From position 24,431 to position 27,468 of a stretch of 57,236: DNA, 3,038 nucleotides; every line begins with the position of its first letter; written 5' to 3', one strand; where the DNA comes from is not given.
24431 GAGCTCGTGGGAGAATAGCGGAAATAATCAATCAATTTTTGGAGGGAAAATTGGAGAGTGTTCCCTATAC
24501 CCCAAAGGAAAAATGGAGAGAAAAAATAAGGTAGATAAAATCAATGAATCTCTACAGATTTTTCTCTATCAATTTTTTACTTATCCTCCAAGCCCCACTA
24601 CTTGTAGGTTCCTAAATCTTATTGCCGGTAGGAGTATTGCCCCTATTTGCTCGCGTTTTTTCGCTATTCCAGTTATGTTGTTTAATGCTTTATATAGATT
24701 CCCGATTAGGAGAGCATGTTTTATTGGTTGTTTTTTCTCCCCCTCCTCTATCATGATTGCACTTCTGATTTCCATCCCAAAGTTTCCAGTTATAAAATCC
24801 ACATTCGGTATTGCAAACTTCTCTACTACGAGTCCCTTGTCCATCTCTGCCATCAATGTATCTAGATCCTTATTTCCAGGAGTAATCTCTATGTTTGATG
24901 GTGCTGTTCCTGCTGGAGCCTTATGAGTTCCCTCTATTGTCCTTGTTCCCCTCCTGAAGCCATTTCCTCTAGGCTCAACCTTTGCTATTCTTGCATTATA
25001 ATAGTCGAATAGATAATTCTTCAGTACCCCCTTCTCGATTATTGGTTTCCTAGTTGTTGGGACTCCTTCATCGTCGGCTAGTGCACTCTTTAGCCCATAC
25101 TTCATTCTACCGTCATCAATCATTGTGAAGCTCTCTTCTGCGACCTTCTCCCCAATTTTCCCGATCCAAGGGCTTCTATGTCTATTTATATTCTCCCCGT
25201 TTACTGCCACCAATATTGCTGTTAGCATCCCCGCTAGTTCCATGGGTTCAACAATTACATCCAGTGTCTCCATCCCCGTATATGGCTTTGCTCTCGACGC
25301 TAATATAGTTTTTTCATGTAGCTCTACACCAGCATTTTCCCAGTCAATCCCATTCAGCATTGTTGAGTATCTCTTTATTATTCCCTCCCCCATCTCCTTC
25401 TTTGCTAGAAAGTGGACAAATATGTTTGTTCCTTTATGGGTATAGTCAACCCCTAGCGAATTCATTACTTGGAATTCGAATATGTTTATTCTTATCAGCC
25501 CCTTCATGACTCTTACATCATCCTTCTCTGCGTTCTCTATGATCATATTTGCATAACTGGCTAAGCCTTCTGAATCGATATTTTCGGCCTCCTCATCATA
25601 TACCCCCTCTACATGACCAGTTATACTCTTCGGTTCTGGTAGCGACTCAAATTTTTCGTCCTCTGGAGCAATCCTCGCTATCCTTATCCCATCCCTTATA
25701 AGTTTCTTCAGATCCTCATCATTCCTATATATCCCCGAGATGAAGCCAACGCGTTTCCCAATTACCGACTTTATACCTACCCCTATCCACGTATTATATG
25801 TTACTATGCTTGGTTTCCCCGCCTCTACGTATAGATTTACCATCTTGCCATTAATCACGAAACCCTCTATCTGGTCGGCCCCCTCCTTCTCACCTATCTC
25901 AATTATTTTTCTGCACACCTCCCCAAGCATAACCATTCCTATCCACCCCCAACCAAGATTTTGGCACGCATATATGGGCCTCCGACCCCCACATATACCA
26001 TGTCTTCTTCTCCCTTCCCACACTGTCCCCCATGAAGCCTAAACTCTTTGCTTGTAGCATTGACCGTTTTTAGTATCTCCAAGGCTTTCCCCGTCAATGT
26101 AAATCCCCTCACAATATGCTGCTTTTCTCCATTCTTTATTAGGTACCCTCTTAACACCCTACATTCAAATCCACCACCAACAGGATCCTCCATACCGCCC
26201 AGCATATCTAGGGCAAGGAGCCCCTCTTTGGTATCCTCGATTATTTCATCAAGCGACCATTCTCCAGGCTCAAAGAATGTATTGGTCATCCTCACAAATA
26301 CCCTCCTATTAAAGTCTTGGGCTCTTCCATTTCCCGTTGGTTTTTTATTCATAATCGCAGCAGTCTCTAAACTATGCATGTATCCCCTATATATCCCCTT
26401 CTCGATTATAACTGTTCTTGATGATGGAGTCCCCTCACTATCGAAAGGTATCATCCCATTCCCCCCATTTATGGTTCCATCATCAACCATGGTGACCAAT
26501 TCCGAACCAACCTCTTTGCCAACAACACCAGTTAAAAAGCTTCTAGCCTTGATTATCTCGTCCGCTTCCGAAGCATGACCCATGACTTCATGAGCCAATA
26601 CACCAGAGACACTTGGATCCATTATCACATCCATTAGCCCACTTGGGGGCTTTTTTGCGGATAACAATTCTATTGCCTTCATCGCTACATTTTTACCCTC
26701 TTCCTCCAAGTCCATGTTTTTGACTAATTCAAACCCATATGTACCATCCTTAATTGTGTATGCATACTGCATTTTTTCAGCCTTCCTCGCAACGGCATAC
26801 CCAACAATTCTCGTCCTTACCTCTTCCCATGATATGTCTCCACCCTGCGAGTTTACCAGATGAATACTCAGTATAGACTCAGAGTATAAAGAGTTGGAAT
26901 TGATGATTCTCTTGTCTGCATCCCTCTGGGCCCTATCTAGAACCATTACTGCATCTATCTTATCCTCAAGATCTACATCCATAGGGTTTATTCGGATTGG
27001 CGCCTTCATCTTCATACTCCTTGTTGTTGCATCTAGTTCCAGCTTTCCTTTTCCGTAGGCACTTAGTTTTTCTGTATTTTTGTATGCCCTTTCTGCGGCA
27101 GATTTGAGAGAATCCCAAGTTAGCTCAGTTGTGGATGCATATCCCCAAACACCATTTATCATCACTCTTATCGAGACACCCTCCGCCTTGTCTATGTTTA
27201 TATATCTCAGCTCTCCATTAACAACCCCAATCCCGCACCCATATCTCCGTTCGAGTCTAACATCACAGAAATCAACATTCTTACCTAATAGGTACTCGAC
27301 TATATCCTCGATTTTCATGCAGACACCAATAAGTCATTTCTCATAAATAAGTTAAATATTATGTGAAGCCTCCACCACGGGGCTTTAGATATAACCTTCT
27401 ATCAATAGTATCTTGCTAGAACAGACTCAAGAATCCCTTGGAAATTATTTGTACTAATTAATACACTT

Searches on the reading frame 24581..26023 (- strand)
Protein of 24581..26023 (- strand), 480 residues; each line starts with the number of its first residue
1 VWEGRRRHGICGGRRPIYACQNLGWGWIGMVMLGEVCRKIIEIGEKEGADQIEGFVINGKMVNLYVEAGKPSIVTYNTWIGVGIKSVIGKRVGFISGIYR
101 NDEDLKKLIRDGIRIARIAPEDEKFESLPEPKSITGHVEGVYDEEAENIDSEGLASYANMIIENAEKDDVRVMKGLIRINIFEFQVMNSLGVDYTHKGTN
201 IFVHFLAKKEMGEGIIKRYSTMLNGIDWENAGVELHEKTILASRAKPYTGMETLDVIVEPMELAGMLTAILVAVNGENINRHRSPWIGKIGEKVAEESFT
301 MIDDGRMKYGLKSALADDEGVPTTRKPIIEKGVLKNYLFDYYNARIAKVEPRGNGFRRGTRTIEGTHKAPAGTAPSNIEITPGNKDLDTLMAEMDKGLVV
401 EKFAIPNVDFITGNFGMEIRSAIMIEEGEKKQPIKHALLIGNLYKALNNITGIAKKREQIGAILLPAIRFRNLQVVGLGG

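Call 15: search_protein_families(library=pfam, proteins=[window:24581-26023:-], max_evalue=0.01)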
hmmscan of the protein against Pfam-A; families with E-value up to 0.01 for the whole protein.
window:24581-26023:- (480 aa): 2 families
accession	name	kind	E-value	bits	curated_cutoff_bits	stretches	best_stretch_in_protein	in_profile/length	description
PF19289.4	PmbA_TldD_3rd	-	2.1e-59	200.8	22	1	253-477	3-220/220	PmbA/TldA metallopeptidase C-terminal domain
PF01523.21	PmbA_TldD_1st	-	2.6e-05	24.7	20.9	1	55-116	4-65/65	PmbA/TldA metallopeptidase domain 1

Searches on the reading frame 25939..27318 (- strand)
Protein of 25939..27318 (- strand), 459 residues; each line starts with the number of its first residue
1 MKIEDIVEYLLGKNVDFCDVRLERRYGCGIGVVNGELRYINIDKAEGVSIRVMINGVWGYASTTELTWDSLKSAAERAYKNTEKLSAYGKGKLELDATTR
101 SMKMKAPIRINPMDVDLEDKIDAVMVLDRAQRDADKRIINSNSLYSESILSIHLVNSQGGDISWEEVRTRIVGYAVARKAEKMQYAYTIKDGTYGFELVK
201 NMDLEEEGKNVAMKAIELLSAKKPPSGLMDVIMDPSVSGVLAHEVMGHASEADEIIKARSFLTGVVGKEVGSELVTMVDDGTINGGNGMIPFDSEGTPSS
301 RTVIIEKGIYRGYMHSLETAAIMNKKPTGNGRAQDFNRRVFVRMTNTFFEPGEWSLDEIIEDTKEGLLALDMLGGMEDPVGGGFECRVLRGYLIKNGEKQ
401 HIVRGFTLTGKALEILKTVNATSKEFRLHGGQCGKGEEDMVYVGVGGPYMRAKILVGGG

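Call 15: search_protein_families(library=pfam, proteins=[window:25939-27318:-], max_evalue=0.01)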
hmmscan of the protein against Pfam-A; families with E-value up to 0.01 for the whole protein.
window:25939-27318:- (459 aa): 3 families
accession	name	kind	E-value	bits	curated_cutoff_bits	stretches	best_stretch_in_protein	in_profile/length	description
PF19289.4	PmbA_TldD_3rd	-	9.9e-63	211.7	22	1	227-453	2-214/220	PmbA/TldA metallopeptidase C-terminal domain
PF01523.21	PmbA_TldD_1st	-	1.3e-14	54.5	20.9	1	18-81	1-64/65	PmbA/TldA metallopeptidase domain 1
PF19290.4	PmbA_TldD_2nd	-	2e-11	44.7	20.9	1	112-218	3-108/109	PmbA/TldA metallopeptidase central domain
